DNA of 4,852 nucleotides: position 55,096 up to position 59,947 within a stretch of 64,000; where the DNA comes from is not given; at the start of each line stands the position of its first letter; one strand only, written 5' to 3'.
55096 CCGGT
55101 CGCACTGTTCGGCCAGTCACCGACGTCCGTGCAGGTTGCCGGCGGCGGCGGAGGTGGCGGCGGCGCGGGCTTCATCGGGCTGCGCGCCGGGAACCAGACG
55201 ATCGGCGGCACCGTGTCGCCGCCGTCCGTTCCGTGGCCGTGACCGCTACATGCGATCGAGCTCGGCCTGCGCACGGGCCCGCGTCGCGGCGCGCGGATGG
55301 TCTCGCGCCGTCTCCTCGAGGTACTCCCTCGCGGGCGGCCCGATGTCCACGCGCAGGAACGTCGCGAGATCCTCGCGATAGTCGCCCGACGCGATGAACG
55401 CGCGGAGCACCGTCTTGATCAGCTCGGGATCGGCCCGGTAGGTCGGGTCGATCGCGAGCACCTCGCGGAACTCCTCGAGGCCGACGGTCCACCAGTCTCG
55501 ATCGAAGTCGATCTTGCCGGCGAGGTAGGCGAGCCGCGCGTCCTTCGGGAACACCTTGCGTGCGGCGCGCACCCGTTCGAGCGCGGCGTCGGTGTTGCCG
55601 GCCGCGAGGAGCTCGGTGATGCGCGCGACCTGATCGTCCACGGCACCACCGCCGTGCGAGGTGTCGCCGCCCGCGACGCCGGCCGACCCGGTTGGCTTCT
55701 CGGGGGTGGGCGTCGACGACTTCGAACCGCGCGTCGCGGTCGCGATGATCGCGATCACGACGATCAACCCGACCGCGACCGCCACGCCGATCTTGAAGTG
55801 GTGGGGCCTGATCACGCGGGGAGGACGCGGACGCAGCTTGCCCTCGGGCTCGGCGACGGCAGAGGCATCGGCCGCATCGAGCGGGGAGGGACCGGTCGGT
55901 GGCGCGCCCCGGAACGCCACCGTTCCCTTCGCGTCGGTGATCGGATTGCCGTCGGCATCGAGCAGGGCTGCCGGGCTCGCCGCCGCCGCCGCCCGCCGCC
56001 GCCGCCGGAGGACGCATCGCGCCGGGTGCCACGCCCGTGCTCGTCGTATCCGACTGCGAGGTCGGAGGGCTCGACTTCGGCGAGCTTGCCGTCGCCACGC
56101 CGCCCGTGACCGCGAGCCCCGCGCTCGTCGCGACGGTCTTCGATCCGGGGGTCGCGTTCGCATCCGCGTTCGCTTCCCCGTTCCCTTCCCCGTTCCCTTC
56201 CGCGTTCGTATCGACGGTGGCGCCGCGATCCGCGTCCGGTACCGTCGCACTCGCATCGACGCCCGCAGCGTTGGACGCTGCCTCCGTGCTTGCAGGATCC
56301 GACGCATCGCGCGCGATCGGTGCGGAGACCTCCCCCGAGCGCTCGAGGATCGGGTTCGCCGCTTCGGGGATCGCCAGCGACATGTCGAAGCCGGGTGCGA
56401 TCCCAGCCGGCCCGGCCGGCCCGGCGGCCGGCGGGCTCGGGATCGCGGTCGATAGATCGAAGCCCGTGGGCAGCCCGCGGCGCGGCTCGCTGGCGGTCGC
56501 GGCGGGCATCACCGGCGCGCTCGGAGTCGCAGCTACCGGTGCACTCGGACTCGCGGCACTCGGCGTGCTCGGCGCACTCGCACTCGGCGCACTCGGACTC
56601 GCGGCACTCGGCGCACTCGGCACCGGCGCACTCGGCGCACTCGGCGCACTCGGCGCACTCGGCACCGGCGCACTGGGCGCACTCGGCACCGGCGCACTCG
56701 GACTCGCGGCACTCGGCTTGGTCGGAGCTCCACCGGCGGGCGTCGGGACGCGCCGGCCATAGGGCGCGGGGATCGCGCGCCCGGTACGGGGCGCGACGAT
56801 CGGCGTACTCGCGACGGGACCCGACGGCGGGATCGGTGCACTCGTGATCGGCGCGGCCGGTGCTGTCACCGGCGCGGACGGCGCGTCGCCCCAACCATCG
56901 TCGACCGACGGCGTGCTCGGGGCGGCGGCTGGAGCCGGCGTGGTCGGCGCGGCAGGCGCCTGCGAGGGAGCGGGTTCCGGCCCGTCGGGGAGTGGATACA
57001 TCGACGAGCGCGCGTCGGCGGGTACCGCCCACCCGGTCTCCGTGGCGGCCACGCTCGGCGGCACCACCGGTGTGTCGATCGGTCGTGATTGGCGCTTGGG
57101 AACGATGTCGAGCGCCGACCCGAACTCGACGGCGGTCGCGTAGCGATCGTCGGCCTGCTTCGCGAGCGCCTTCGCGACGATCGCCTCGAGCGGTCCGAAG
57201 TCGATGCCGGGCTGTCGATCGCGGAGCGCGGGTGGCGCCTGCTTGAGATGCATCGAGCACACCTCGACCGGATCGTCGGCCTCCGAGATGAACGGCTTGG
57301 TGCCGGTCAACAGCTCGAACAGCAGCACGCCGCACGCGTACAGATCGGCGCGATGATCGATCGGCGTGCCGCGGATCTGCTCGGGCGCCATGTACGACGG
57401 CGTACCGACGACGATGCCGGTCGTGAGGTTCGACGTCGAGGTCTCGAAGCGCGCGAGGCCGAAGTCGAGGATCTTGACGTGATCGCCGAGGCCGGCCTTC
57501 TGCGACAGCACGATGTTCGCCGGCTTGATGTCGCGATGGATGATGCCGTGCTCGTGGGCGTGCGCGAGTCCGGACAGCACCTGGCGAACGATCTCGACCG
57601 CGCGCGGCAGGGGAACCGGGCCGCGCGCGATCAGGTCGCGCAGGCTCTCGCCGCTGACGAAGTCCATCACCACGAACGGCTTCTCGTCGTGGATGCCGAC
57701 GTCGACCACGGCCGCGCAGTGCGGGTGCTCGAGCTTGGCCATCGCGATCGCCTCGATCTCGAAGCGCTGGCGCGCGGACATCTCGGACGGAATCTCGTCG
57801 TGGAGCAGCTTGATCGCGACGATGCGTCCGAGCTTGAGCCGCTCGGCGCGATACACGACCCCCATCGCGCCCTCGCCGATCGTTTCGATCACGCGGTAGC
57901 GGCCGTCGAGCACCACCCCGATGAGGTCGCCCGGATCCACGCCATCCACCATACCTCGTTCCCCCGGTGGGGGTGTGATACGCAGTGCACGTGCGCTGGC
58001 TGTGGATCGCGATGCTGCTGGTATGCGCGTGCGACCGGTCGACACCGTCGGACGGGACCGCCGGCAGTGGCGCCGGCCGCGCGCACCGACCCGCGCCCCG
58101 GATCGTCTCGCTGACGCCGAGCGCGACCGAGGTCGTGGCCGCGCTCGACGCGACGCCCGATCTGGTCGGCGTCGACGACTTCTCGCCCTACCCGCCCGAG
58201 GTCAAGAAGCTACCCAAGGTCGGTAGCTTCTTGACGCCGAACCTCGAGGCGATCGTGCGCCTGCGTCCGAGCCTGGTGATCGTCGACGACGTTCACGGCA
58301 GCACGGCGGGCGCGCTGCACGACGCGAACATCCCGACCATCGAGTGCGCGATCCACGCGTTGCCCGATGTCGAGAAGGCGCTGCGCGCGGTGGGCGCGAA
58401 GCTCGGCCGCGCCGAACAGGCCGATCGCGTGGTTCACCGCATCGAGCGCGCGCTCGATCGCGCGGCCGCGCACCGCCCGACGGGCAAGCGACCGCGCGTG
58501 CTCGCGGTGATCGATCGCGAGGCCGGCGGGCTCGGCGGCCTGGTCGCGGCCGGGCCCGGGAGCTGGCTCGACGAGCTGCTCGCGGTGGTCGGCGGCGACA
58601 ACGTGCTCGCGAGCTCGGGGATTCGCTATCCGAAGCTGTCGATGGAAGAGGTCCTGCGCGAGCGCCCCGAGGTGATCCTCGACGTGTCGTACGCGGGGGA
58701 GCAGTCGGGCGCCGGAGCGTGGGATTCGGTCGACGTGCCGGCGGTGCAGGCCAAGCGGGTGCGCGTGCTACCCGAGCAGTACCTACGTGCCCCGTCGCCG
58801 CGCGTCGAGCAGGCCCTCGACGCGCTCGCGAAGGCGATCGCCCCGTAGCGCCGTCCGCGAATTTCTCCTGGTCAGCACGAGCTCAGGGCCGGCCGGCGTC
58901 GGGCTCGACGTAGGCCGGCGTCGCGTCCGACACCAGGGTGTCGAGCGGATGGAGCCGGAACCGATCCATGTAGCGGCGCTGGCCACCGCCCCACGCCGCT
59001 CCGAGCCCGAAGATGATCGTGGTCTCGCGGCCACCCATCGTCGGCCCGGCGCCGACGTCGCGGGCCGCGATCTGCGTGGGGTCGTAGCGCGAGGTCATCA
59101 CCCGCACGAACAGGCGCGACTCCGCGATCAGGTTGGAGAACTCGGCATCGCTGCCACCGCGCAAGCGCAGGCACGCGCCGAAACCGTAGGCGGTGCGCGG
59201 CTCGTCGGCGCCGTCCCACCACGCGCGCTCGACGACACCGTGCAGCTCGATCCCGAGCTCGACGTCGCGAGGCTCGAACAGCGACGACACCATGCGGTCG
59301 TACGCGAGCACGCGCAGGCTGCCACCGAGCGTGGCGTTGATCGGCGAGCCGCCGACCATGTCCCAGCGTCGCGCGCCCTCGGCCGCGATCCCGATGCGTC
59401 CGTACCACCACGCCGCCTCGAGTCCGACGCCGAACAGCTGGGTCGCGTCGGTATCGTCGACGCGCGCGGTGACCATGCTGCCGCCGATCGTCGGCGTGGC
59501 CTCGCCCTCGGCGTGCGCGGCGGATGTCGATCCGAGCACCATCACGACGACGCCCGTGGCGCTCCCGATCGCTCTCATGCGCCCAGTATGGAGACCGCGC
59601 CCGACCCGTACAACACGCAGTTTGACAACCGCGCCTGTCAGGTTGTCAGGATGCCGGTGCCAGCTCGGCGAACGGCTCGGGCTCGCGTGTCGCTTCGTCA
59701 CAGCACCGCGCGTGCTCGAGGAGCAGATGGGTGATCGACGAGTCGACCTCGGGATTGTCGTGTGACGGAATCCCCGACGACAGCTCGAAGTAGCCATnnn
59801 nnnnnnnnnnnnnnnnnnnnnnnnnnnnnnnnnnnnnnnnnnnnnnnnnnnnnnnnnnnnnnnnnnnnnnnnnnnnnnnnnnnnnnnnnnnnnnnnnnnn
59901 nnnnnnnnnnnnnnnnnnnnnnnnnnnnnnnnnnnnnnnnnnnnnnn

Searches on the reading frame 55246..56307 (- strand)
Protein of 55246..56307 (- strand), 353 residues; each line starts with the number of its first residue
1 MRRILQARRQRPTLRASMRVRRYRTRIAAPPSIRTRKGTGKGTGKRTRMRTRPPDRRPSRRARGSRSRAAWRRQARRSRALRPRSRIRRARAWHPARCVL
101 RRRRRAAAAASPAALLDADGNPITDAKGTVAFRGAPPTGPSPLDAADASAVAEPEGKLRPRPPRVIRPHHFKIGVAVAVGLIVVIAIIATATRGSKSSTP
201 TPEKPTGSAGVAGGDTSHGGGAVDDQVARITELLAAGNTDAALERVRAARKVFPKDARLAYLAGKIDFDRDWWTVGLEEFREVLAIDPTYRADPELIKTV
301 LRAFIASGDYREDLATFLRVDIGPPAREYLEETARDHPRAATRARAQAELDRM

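Call 86: search_protein_families(library=pfam, proteins=[window:55246-56307:-], max_evalue=0.001)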
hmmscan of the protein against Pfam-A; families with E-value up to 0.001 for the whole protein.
window:55246-56307:- (353 aa): 1 family
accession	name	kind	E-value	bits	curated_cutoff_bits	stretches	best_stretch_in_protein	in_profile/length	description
PF13432.12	TPR_16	-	0.0002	22.2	32.7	1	229-289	3-63/65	Tetratricopeptide repeat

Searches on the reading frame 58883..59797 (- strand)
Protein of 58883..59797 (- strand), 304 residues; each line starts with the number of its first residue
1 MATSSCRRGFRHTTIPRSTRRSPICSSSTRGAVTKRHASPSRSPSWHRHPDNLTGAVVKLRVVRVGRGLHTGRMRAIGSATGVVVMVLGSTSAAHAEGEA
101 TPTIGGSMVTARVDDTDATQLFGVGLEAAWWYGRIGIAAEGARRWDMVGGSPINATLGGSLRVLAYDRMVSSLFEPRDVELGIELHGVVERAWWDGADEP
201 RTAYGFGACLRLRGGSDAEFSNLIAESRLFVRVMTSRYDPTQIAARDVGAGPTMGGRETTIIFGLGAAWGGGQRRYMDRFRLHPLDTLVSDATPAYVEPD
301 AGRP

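Call 88: find_encoding_contigs(protein=window:58883-59797:-, flank=10000, max_places=4)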
Protein window:58883-59797:- (304 aa): no gene with exactly this product is on record in the collection.
